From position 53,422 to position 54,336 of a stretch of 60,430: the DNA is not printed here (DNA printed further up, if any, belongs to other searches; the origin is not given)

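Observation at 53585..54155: Histidine-phosphatase (PGAM-like) domain inserted into IleRS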

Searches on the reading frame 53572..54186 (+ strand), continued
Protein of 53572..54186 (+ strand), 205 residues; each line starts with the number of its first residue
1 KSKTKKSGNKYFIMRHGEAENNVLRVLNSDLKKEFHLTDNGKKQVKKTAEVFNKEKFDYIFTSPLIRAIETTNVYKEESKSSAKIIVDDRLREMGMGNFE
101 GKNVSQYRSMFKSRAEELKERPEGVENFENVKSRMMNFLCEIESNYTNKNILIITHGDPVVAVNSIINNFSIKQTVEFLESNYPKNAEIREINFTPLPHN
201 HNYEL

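Call 48: search_protein_families(library=ncbifam, proteins=[P0142, P0149, P0154, P0162, P0173, P0178, P0183, P0192, P0197, P0198], max_evalue=1e-10)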
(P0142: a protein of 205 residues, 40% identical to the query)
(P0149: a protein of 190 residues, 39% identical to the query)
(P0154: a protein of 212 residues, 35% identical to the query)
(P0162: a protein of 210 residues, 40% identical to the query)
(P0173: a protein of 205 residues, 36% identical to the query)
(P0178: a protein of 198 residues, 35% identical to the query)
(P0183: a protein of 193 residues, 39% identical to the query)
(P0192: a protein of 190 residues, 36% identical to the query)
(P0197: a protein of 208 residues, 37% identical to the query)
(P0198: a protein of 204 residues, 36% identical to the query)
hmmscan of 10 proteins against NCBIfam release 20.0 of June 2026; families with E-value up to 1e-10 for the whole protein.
P0142 (205 aa): 4 families
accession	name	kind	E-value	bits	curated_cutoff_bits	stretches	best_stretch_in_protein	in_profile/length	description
NF038349.1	dPGM_arch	equivalog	2.7e-23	82.9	225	1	23-203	2-170/194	2,3-diphosphoglycerate-dependent phosphoglycerate mutase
TIGR03162.1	ribazole_cobC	equivalog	3.7e-17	62.3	162.9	1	25-191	4-168/176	alpha-ribazole phosphatase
NF005567.0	PRK07238.1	equivalog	4.9e-15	55.7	326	1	23-174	181-333/378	bifunctional RNase H/acid phosphatase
NF045917.1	PhserinePhPspA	equivalog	3.4e-12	46.5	350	1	23-185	5-168/211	phosphoserine phosphatase PspA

P0149 (190 aa): 10 families
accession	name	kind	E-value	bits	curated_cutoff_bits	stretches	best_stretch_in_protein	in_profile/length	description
NF038349.1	dPGM_arch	equivalog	4e-28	98.6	225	1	12-158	3-140/194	2,3-diphosphoglycerate-dependent phosphoglycerate mutase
NF005567.0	PRK07238.1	equivalog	2.6e-26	92.8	326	1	8-155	178-326/378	bifunctional RNase H/acid phosphatase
TIGR03162.1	ribazole_cobC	equivalog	1.7e-25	89.5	162.9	1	11-178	2-167/176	alpha-ribazole phosphatase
NF045917.1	PhserinePhPspA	equivalog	4.7e-23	82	350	1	11-156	5-151/211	phosphoserine phosphatase PspA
NF002901.0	PRK03482.1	equivalog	6.7e-20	71.6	261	1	11-157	5-152/215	2,3-diphosphoglycerate-dependent phosphoglycerate mutase GpmB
NF009994.0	PRK13463.1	equivalog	3.4e-19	69.4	277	1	7-186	2-182/203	phosphoserine phosphatase 1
TIGR03848.1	MSMEG_4193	subfamily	1.6e-18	66.9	203.85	1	10-164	2-161/204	MSMEG_4193 family putative phosphomutase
NF011580.0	PRK15004.1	equivalog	3.3e-16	59.9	250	1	10-158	3-152/203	adenosylcobalamin/alpha-ribazole phosphatase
NF002339.0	PRK01295.1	equivalog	6.7e-12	45.3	316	1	8-176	3-179/206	2,3-bisphosphoglycerate-dependent phosphoglycerate mutase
NF009993.0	PRK13462.1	equivalog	9.6e-11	41.7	226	0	7-158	5-150/203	acid phosphatase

P0154 (212 aa): 8 families
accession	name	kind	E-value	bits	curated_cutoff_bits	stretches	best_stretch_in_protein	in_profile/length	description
NF038349.1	dPGM_arch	equivalog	1.9e-21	76.8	225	1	15-163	3-141/194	2,3-diphosphoglycerate-dependent phosphoglycerate mutase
TIGR03162.1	ribazole_cobC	equivalog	2.2e-21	76.1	162.9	1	14-179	2-164/176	alpha-ribazole phosphatase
NF005567.0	PRK07238.1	equivalog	1.1e-20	74.4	326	1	7-159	174-326/378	bifunctional RNase H/acid phosphatase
NF045917.1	PhserinePhPspA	equivalog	3.6e-19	69.3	350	1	13-160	4-151/211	phosphoserine phosphatase PspA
NF011580.0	PRK15004.1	equivalog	1.3e-16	61.2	250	1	13-165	3-155/203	adenosylcobalamin/alpha-ribazole phosphatase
NF002901.0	PRK03482.1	equivalog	3.5e-15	56.2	261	1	13-170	4-161/215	2,3-diphosphoglycerate-dependent phosphoglycerate mutase GpmB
NF002339.0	PRK01295.1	equivalog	5.3e-14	52.2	316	1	12-182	4-181/206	2,3-bisphosphoglycerate-dependent phosphoglycerate mutase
TIGR03848.1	MSMEG_4193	subfamily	1.8e-13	50.4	203.85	1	13-163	2-156/204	MSMEG_4193 family putative phosphomutase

P0162 (210 aa): 8 families
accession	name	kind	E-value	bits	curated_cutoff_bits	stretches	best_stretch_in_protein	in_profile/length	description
NF038349.1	dPGM_arch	equivalog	7.1e-26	91.3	225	1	16-189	3-157/194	2,3-diphosphoglycerate-dependent phosphoglycerate mutase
NF005567.0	PRK07238.1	equivalog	1.7e-19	70.4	326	1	13-173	179-330/378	bifunctional RNase H/acid phosphatase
TIGR03162.1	ribazole_cobC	equivalog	2.1e-18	66.4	162.9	1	16-192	3-167/176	alpha-ribazole phosphatase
NF002901.0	PRK03482.1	equivalog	9.2e-17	61.4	261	1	15-191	5-172/215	2,3-diphosphoglycerate-dependent phosphoglycerate mutase GpmB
NF011580.0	PRK15004.1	equivalog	3e-14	53.5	250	1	14-179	3-159/203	adenosylcobalamin/alpha-ribazole phosphatase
NF045917.1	PhserinePhPspA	equivalog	6.3e-14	52.2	350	1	15-175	5-156/211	phosphoserine phosphatase PspA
NF002339.0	PRK01295.1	equivalog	1.8e-11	43.9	316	1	16-189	7-178/206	2,3-bisphosphoglycerate-dependent phosphoglycerate mutase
TIGR03848.1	MSMEG_4193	subfamily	7.8e-11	41.8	203.85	0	16-171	4-154/204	MSMEG_4193 family putative phosphomutase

P0173 (205 aa): 8 families
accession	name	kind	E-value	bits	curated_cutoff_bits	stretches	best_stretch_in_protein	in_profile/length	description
NF005567.0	PRK07238.1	equivalog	8.8e-28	97.7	326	1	6-168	173-338/378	bifunctional RNase H/acid phosphatase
NF038349.1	dPGM_arch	equivalog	3.6e-27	95.5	225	1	14-178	2-159/194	2,3-diphosphoglycerate-dependent phosphoglycerate mutase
TIGR03162.1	ribazole_cobC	equivalog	2.8e-21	75.7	162.9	1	14-170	2-158/176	alpha-ribazole phosphatase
NF002901.0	PRK03482.1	equivalog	6.6e-17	61.8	261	1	15-167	6-161/215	2,3-diphosphoglycerate-dependent phosphoglycerate mutase GpmB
TIGR03848.1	MSMEG_4193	subfamily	3.1e-15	56.2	203.85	1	14-158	3-154/204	MSMEG_4193 family putative phosphomutase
NF045917.1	PhserinePhPspA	equivalog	2.3e-14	53.6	350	1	13-166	4-160/211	phosphoserine phosphatase PspA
NF011580.0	PRK15004.1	equivalog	5.5e-13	49.4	250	1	13-163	3-156/203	adenosylcobalamin/alpha-ribazole phosphatase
NF009994.0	PRK13463.1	equivalog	8.2e-13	48.6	277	1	14-158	6-153/203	phosphoserine phosphatase 1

P0178 (198 aa): 9 families
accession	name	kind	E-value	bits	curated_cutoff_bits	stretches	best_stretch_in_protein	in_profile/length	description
TIGR03162.1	ribazole_cobC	equivalog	1.1e-26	93.3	162.9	1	14-179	2-164/176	alpha-ribazole phosphatase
NF038349.1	dPGM_arch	equivalog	1.1e-23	84.1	225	1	15-180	3-156/194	2,3-diphosphoglycerate-dependent phosphoglycerate mutase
NF045917.1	PhserinePhPspA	equivalog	1e-20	74.3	350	1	12-177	3-168/211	phosphoserine phosphatase PspA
NF011580.0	PRK15004.1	equivalog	2.9e-19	69.9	250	1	12-165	2-155/203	adenosylcobalamin/alpha-ribazole phosphatase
NF005567.0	PRK07238.1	equivalog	7.2e-19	68.4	326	1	11-165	178-332/378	bifunctional RNase H/acid phosphatase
NF002901.0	PRK03482.1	equivalog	4.6e-17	62.4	261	1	13-166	4-157/215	2,3-diphosphoglycerate-dependent phosphoglycerate mutase GpmB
NF009994.0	PRK13463.1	equivalog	8.5e-16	58.3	277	1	13-160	5-152/203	phosphoserine phosphatase 1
TIGR03848.1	MSMEG_4193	subfamily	9.4e-12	44.8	203.85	1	15-160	4-153/204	MSMEG_4193 family putative phosphomutase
NF002217.0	PRK01112.1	equivalog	9.8e-11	41.4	320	0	14-76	5-65/228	2,3-bisphosphoglycerate-dependent phosphoglycerate mutase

P0183 (193 aa): 9 families
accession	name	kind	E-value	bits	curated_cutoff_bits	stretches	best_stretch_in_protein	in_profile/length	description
NF038349.1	dPGM_arch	equivalog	9e-30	104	225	1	9-158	3-143/194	2,3-diphosphoglycerate-dependent phosphoglycerate mutase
NF005567.0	PRK07238.1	equivalog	1.5e-21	77.2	326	1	7-159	180-333/378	bifunctional RNase H/acid phosphatase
NF045917.1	PhserinePhPspA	equivalog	3.6e-21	75.8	350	1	7-159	4-157/211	phosphoserine phosphatase PspA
TIGR03162.1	ribazole_cobC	equivalog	1.9e-20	73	162.9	1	8-156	2-148/176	alpha-ribazole phosphatase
NF009994.0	PRK13463.1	equivalog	3.9e-18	66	277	1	4-156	2-155/203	phosphoserine phosphatase 1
NF002901.0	PRK03482.1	equivalog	2.8e-17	63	261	1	7-159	4-157/215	2,3-diphosphoglycerate-dependent phosphoglycerate mutase GpmB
TIGR03848.1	MSMEG_4193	subfamily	3.5e-16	59.2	203.85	1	8-105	3-98/204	MSMEG_4193 family putative phosphomutase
NF011580.0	PRK15004.1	equivalog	1.5e-13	51.2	250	1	7-156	3-153/203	adenosylcobalamin/alpha-ribazole phosphatase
TIGR00249.1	sixA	equivalog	6.8e-11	42.2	74.5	0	7-76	3-67/154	phosphohistidine phosphatase SixA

P0192 (190 aa): 10 families
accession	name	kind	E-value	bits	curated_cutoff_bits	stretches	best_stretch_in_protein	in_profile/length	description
NF005567.0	PRK07238.1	equivalog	2.7e-25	89.5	326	1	4-157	179-331/378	bifunctional RNase H/acid phosphatase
TIGR03162.1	ribazole_cobC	equivalog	1.2e-23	83.5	162.9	1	7-166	3-158/176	alpha-ribazole phosphatase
NF038349.1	dPGM_arch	equivalog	3.3e-21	76.1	225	1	7-156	3-141/194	2,3-diphosphoglycerate-dependent phosphoglycerate mutase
NF045917.1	PhserinePhPspA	equivalog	4.4e-20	72.3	350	1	35-156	28-154/211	phosphoserine phosphatase PspA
NF002901.0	PRK03482.1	equivalog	1.3e-16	60.9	261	1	6-159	5-157/215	2,3-diphosphoglycerate-dependent phosphoglycerate mutase GpmB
NF011580.0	PRK15004.1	equivalog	9.9e-14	51.8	250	1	5-159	3-156/203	adenosylcobalamin/alpha-ribazole phosphatase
NF002217.0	PRK01112.1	equivalog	1e-13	51.2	320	0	87-156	109-185/228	2,3-bisphosphoglycerate-dependent phosphoglycerate mutase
TIGR03848.1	MSMEG_4193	subfamily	8.7e-13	48.2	203.85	1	5-154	2-154/204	MSMEG_4193 family putative phosphomutase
NF010718.0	PRK14120.1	equivalog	2e-12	47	366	0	3-109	5-110/249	phosphoglyceromutase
NF002339.0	PRK01295.1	equivalog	5.4e-12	45.6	316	1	1-167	1-173/206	2,3-bisphosphoglycerate-dependent phosphoglycerate mutase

P0197 (208 aa): 5 families
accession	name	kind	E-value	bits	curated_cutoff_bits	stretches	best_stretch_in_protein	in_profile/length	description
NF038349.1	dPGM_arch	equivalog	2.4e-16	60.2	225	1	12-177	3-156/194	2,3-diphosphoglycerate-dependent phosphoglycerate mutase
NF005567.0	PRK07238.1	equivalog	8.7e-16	58.2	326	1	9-165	179-333/378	bifunctional RNase H/acid phosphatase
TIGR03162.1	ribazole_cobC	equivalog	2.8e-13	49.7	162.9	1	12-176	3-162/176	alpha-ribazole phosphatase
NF045917.1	PhserinePhPspA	equivalog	1.1e-12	48.1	350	1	11-174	5-166/211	phosphoserine phosphatase PspA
NF002901.0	PRK03482.1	equivalog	5.8e-12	45.7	261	1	11-183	5-173/215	2,3-diphosphoglycerate-dependent phosphoglycerate mutase GpmB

P0198 (204 aa): 8 families
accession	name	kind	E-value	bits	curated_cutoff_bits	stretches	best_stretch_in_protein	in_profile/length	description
NF005567.0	PRK07238.1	equivalog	1.4e-27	97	326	1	4-162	174-330/378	bifunctional RNase H/acid phosphatase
NF038349.1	dPGM_arch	equivalog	3.8e-27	95.4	225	1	13-162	4-141/194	2,3-diphosphoglycerate-dependent phosphoglycerate mutase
TIGR03162.1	ribazole_cobC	equivalog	9.5e-27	93.6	162.9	1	13-162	4-148/176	alpha-ribazole phosphatase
NF002901.0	PRK03482.1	equivalog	4.2e-19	69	261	1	11-162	5-154/215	2,3-diphosphoglycerate-dependent phosphoglycerate mutase GpmB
NF011580.0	PRK15004.1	equivalog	2.8e-18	66.7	250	1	11-165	4-156/203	adenosylcobalamin/alpha-ribazole phosphatase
NF045917.1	PhserinePhPspA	equivalog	7.8e-18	64.9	350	1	11-162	5-154/211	phosphoserine phosphatase PspA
TIGR03848.1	MSMEG_4193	subfamily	5.8e-14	52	203.85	1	13-160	5-154/204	MSMEG_4193 family putative phosphomutase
NF002339.0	PRK01295.1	equivalog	9.4e-12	44.8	316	1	12-164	7-164/206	2,3-bisphosphoglycerate-dependent phosphoglycerate mutase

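Call 56: list_cluster_members(proteins=[P0234, P0246, P0251, P0153, P0204, P0151, P0142, P0149, P0162, P0174])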
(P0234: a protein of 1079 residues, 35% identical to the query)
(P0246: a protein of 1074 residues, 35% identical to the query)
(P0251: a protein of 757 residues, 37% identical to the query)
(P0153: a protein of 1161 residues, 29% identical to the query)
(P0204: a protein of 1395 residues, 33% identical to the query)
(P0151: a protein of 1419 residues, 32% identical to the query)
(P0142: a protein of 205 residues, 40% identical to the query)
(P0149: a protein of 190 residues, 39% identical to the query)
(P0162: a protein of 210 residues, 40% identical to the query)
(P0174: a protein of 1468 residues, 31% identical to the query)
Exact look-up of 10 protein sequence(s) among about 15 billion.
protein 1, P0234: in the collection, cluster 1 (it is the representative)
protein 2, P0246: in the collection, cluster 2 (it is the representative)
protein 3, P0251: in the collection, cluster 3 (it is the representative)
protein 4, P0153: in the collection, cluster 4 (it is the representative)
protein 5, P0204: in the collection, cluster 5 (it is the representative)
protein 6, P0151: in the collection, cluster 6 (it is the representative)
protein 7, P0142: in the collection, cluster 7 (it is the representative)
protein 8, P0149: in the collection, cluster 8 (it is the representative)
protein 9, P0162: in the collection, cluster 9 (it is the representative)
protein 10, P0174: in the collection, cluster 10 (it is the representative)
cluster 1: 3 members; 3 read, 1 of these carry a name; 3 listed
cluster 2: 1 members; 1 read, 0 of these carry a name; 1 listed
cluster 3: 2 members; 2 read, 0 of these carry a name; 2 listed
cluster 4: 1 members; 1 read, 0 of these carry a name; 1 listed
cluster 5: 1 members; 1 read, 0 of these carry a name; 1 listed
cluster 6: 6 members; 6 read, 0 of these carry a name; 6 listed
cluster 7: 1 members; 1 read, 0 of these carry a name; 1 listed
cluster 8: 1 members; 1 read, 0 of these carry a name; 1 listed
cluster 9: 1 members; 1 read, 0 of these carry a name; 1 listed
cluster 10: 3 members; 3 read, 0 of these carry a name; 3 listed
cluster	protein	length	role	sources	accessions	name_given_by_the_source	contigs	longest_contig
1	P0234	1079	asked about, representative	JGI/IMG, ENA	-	-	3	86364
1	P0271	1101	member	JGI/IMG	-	valyl-tRNA synthetase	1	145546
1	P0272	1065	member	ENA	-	-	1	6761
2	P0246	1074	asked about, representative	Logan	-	-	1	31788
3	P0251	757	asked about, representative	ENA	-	-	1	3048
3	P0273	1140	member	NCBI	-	-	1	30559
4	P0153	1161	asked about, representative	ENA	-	-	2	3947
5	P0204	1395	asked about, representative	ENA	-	-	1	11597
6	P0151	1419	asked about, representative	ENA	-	-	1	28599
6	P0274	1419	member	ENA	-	-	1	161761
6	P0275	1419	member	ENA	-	-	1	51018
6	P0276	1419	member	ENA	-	-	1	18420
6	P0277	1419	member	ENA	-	-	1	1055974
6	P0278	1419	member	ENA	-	-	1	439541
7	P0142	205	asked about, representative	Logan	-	-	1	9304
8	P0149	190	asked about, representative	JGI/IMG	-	-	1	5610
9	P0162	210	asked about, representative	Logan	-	-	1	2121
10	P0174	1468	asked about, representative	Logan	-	-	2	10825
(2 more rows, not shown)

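Call 60: list_cluster_members(proteins=[P0152, P0159, P0164, P0169, P0205, P0235, P0249, P0258, P0223, P0177])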
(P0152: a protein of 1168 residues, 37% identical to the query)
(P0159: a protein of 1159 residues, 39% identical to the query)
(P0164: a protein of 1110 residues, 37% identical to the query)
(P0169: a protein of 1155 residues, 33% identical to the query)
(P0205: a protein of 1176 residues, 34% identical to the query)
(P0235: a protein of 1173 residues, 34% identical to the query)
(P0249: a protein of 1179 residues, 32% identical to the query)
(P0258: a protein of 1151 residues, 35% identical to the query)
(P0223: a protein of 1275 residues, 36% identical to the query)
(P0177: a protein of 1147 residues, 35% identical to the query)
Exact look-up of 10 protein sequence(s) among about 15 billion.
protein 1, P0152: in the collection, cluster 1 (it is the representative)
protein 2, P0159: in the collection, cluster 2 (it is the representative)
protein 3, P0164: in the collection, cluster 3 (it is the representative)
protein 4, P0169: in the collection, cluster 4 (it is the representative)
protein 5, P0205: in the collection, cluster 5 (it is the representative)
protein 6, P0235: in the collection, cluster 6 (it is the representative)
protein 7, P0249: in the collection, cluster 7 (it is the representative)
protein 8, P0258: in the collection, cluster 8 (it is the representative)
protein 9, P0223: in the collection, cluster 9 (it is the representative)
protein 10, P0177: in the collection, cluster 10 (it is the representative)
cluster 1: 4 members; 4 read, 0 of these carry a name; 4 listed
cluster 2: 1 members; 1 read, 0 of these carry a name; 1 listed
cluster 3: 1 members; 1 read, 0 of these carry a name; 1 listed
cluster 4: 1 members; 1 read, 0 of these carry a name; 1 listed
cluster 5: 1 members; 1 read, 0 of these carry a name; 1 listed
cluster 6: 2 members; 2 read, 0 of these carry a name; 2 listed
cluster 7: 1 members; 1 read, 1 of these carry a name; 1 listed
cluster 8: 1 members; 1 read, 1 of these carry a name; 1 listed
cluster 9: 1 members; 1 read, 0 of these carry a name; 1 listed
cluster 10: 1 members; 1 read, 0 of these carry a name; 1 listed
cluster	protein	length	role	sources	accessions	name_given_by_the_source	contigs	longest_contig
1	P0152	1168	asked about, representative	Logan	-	-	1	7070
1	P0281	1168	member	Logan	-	-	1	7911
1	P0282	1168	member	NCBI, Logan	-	-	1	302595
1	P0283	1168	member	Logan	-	-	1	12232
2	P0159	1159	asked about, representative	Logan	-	-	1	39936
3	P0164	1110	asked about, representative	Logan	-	-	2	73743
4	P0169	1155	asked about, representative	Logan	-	-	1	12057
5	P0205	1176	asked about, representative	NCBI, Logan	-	-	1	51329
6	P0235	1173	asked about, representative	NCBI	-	-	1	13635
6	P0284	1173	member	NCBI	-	-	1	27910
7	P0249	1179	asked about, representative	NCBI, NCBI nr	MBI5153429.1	MAG: class I tRNA ligase family protein [Parcubacteria group bacterium] | class I tRNA ligase family protein [Parcubacteria group bacterium]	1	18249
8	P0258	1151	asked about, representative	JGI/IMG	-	isoleucyl-tRNA synthetase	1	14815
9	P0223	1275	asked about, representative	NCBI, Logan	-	-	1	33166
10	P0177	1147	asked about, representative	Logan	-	-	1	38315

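Call 61: predict_structure(alignment_id=A3)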
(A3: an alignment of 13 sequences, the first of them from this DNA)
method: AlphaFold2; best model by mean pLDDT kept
length: 205 residues; sequences in the alignment: 13
mean_pLDDT: 90.0   pTM: 0.88
mean pLDDT of the five models: 90.0, 89.7, 89.3, 88.6, 86.6
residues with pLDDT >= 90: 149; 70-90: 40; 50-70: 8; < 50: 8
segments of 3 or more residues with pLDDT < 50: 200-205
pLDDT, mean of each block of 10 residues (from residue 1): 68 98 93 94 98 94 98 97 97 92 90 89 86 93 92 97 92 91 92 73 40
secondary structure, 60 per line:
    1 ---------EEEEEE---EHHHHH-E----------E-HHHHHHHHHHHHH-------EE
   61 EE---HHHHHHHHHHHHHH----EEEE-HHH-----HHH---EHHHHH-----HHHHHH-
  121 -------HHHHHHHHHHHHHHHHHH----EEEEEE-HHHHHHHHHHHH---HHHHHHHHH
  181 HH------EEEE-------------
elements in order: E10-15 H20-24 H39-51 E59-62 H66-79 E84-87 H104-108 H114-119 H128-145 E150-155 H157-168 H172-182 E189-192

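Call 66: fold_search(model_id=the predicted structure, library=pdb)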
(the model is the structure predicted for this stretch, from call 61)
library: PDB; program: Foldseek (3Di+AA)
matches with E <= 10: 1121; with E <= 0.001: 290
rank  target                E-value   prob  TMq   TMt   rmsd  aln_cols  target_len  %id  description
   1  4ij6_B                5.3e-14  1.00  0.77  0.77   3.1       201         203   23  Crystal Structure of a Novel-type Phosphoserine Phosphatase Mutant (H9A) from <i>Hydrogenobacter thermophilus</i> TK-6 (released 2013-03-20)
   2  4ij6_A                8.9e-14  1.00  0.77  0.76   3.1       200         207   23  Crystal Structure of a Novel-type Phosphoserine Phosphatase Mutant (H9A) from <i>Hydrogenobacter thermophilus</i> TK-6 (released 2013-03-20)
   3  1h2e                  1.4e-13  1.00  0.77  0.76   2.8       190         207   23  BACILLUS STEAROTHERMOPHILUS PHOE (previously known as yhfr) in complex with phosphate (released 2002-08-12)
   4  3e9e_B                1.4e-13  1.00  0.73  0.63   3.6       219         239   21  Structure of full-length H11A mutant form of TIGAR from Danio rerio (released 2008-12-16)
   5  6s2q_A                2.6e-13  1.00  0.74  0.72   3.2       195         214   22  Mycobacterial hydrolase 1 (released 2020-07-22)
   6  9mmh_A                4.1e-13  1.00  0.76  0.77   2.8       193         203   21  HFP (histidine family phosphatase) that catalyzes essential dephosphorylation for riboflavin biosynthesis (released 2025-04-09)
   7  4ij5_A                6.9e-13  1.00  0.76  0.74   3.2       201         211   23  Crystal Structure of a Novel-type Phosphoserine Phosphatase from <i>Hydrogenobacter thermophilus</i> TK-6 (released 2013-03-20)
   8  6s2q_C                7.3e-13  1.00  0.76  0.74   2.6       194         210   22  Mycobacterial hydrolase 1 (released 2020-07-22)
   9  6s2q_D                1.3e-12  1.00  0.76  0.75   2.6       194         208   21  Mycobacterial hydrolase 1 (released 2020-07-22)
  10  4qih_B                1.6e-12  1.00  0.74  0.75   2.9       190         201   22  The structure of mycobacterial glucosyl-3-phosphoglycerate phosphatase Rv2419c complexes with VO3 (released 2014-06-11)
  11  1fzt_MODEL_1_A        1.6e-12  1.00  0.77  0.75   3.2       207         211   22  SOLUTION STRUCTURE AND DYNAMICS OF AN OPEN B-SHEET, GLYCOLYTIC ENZYME-MONOMERIC 23.7 KDA PHOSPHOGLYCERATE MUTA (released 2001-03-14)
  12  4pz9_A                1.7e-12  1.00  0.74  0.72   2.8       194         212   21  The native structure of mycobacterial glucosyl-3-phosphoglycerate phosphatase Rv2419c (released 2014-06-11)
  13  4qih_A                2.0e-12  1.00  0.74  0.73   2.9       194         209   21  The structure of mycobacterial glucosyl-3-phosphoglycerate phosphatase Rv2419c complexes with VO3 (released 2014-06-11)
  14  3e9d_B                2.0e-12  1.00  0.74  0.64   3.7       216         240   22  Structure of full-length TIGAR from Danio rerio (released 2008-12-16)
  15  3e9d_A                2.6e-12  1.00  0.70  0.58   3.4       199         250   23  Structure of full-length TIGAR from Danio rerio (released 2008-12-16)
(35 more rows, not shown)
